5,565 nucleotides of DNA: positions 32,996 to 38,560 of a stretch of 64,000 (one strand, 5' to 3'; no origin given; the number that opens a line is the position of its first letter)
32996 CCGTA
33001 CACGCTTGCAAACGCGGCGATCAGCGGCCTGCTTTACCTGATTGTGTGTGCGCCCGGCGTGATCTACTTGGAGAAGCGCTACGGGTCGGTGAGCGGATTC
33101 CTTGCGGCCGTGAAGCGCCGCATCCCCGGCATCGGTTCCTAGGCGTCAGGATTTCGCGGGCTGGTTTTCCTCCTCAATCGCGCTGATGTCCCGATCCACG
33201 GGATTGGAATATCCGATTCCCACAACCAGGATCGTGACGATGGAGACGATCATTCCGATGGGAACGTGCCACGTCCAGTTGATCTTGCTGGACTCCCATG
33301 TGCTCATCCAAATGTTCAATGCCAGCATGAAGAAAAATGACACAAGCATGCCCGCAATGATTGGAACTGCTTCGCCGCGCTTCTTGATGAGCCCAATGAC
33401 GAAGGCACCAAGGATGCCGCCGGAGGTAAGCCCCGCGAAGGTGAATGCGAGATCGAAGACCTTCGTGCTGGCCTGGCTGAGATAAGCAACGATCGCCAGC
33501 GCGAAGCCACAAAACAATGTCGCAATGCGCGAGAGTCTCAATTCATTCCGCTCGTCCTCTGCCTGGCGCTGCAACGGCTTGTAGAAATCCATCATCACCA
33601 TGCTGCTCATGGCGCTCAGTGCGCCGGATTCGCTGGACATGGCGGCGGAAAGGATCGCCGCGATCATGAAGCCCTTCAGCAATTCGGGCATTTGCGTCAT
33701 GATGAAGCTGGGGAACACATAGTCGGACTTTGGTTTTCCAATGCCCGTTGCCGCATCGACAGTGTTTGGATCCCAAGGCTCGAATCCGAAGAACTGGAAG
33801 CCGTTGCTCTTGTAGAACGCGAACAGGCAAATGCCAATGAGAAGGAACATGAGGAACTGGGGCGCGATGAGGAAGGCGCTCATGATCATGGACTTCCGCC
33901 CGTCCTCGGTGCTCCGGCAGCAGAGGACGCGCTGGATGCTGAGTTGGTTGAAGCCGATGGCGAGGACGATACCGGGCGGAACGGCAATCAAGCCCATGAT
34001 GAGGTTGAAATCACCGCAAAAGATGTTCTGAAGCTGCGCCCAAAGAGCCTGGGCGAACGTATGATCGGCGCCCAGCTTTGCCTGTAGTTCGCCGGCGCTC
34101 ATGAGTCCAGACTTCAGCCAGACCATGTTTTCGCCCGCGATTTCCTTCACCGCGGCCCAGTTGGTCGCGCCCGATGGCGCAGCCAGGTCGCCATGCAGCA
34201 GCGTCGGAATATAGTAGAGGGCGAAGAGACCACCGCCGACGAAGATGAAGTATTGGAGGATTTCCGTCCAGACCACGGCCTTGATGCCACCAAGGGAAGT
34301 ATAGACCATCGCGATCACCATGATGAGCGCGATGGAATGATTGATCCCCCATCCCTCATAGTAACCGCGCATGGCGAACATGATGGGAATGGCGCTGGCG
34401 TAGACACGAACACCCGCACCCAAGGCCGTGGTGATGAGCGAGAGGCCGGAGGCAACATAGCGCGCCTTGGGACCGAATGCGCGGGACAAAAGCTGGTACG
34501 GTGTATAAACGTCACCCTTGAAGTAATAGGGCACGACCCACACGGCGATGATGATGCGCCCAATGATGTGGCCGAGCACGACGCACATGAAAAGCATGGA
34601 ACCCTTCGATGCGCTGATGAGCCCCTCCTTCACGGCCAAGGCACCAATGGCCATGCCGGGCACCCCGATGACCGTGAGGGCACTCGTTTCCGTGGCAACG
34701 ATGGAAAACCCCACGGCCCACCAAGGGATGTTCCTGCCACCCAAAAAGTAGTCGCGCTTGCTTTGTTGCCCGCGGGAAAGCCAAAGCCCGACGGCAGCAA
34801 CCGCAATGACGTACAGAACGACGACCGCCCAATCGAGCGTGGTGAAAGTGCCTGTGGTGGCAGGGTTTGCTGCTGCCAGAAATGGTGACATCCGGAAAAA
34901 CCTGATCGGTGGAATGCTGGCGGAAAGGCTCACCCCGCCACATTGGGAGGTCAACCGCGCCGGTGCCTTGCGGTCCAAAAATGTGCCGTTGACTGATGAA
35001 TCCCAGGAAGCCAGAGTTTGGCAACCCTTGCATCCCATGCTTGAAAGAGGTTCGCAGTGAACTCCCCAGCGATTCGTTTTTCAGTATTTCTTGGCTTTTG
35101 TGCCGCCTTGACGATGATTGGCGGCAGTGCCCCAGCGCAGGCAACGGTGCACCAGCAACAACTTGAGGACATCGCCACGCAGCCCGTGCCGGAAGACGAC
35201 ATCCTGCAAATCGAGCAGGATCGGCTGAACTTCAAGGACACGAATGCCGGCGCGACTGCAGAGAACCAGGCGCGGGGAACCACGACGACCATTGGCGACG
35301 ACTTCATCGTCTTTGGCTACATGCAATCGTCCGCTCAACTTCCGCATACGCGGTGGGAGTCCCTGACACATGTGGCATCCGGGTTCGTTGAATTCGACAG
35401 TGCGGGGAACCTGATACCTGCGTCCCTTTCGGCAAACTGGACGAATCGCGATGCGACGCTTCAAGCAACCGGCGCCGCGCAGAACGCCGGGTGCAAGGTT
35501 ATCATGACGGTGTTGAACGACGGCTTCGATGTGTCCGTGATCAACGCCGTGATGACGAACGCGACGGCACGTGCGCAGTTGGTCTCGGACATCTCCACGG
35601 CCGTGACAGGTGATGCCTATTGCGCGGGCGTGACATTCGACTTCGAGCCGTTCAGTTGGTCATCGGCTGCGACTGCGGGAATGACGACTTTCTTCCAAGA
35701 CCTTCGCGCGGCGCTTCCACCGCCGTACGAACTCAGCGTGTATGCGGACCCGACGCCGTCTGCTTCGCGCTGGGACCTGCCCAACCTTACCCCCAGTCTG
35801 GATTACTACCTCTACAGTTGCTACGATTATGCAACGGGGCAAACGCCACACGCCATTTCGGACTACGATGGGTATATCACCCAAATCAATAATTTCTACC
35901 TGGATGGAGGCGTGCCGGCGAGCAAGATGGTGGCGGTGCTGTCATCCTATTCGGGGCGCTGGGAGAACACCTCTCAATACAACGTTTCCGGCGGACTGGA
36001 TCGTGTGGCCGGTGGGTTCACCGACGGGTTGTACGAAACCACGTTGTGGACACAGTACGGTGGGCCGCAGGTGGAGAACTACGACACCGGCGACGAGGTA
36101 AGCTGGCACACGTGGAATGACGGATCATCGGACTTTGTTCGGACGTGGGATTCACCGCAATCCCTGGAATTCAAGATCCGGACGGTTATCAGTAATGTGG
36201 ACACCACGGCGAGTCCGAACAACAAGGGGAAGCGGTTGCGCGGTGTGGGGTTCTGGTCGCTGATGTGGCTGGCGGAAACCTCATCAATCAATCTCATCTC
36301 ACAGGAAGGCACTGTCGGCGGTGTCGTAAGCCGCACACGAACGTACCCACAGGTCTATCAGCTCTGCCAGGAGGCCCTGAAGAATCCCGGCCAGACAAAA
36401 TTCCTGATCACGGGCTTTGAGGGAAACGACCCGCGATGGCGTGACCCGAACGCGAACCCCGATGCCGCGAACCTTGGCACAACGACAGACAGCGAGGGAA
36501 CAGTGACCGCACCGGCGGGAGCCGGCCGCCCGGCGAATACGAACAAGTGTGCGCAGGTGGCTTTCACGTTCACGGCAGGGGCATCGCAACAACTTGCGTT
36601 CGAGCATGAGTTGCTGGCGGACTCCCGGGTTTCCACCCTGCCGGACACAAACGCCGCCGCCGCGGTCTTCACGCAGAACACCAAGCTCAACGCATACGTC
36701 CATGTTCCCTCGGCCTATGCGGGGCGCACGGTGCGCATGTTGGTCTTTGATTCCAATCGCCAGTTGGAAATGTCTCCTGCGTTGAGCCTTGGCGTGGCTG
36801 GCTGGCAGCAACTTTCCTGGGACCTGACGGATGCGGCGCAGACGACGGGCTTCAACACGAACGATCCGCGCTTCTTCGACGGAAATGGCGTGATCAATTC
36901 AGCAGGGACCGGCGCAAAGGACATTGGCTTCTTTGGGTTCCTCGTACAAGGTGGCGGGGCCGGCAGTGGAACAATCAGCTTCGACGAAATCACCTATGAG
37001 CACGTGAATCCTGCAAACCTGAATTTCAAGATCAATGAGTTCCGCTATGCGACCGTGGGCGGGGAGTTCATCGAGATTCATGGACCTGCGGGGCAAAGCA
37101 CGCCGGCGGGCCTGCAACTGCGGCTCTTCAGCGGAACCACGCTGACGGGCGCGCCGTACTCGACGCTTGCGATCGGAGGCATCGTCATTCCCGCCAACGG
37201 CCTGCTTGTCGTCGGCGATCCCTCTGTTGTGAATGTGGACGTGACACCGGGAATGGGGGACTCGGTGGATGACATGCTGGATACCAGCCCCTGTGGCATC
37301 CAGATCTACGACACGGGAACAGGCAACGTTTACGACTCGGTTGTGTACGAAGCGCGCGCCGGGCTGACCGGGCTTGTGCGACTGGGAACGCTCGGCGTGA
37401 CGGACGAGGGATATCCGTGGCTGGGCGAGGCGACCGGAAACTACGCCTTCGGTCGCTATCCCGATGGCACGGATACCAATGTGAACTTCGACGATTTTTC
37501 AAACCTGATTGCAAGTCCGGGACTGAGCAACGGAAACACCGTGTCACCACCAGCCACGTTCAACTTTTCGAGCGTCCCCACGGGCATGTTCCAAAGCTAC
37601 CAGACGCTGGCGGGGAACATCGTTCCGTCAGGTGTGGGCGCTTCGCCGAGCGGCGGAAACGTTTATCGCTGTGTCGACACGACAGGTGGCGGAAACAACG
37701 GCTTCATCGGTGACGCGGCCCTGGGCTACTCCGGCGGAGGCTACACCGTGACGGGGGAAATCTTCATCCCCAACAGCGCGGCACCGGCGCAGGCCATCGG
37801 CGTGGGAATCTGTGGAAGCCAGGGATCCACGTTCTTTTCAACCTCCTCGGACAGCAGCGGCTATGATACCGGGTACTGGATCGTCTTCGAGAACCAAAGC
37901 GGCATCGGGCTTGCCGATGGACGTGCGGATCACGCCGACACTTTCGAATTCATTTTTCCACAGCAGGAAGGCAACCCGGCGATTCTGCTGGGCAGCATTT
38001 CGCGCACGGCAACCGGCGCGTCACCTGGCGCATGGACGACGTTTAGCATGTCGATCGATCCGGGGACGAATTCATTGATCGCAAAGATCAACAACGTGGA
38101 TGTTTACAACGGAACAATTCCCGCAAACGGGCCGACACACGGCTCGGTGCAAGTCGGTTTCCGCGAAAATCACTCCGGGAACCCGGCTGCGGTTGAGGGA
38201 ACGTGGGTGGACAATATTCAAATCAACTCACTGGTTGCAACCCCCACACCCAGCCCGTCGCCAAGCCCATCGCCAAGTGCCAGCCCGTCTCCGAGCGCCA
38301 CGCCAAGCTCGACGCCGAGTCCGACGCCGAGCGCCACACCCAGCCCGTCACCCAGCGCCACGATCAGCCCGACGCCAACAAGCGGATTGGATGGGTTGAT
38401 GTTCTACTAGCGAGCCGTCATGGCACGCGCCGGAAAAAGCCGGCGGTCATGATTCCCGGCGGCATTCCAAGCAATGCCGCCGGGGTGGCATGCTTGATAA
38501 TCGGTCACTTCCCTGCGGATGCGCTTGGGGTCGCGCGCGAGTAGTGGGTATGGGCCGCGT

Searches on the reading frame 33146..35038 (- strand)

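Call 26: search_protein_families(library=pfam, proteins=[window:33146-35038:-], max_evalue=0.001)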
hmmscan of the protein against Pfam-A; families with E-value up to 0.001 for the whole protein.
window:33146-35038:- (630 aa): 1 family
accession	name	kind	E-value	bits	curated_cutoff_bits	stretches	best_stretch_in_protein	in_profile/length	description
PF00474.23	SSF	-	8.2e-35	120.9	22.8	1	97-565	1-404/406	Sodium:solute symporter family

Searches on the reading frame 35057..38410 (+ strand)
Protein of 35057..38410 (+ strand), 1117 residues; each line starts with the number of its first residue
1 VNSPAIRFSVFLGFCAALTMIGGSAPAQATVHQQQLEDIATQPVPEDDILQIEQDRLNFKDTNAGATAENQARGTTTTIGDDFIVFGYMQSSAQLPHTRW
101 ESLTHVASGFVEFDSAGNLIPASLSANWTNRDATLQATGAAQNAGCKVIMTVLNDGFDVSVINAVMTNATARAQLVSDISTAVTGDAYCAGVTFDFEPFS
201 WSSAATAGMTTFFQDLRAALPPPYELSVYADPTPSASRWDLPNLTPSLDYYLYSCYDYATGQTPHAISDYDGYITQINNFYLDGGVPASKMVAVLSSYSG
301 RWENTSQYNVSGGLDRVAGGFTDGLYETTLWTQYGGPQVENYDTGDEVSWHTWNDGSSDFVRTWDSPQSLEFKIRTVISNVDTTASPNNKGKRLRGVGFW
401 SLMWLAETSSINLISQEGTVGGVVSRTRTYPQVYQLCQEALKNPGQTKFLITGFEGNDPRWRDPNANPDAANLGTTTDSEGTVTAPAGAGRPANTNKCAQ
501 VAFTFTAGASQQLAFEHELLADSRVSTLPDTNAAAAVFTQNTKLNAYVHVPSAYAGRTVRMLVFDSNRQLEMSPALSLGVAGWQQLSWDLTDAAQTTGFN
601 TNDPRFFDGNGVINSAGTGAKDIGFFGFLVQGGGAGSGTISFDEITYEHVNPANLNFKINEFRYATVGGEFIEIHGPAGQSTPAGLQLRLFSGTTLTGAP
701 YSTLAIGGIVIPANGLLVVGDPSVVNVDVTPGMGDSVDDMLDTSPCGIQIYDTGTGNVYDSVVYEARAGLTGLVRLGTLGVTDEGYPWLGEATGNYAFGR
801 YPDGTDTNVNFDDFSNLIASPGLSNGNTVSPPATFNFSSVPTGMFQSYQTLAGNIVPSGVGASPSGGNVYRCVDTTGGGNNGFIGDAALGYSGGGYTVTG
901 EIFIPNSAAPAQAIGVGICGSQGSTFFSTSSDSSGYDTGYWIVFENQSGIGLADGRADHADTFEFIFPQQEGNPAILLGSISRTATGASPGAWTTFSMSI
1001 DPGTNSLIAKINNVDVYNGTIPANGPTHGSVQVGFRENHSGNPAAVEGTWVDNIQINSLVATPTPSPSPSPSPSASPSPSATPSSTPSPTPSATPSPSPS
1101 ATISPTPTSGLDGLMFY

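Call 26: search_protein_families(library=pfam, proteins=[window:35057-38410:+], max_evalue=0.001)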
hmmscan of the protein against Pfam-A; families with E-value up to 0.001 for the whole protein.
window:35057-38410:+ (1117 aa): 1 family
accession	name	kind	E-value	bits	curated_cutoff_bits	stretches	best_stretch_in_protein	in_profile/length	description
PF00704.34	Glyco_hydro_18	-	1.2e-12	48.6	29.6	1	87-402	4-314/317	Glycosyl hydrolases family 18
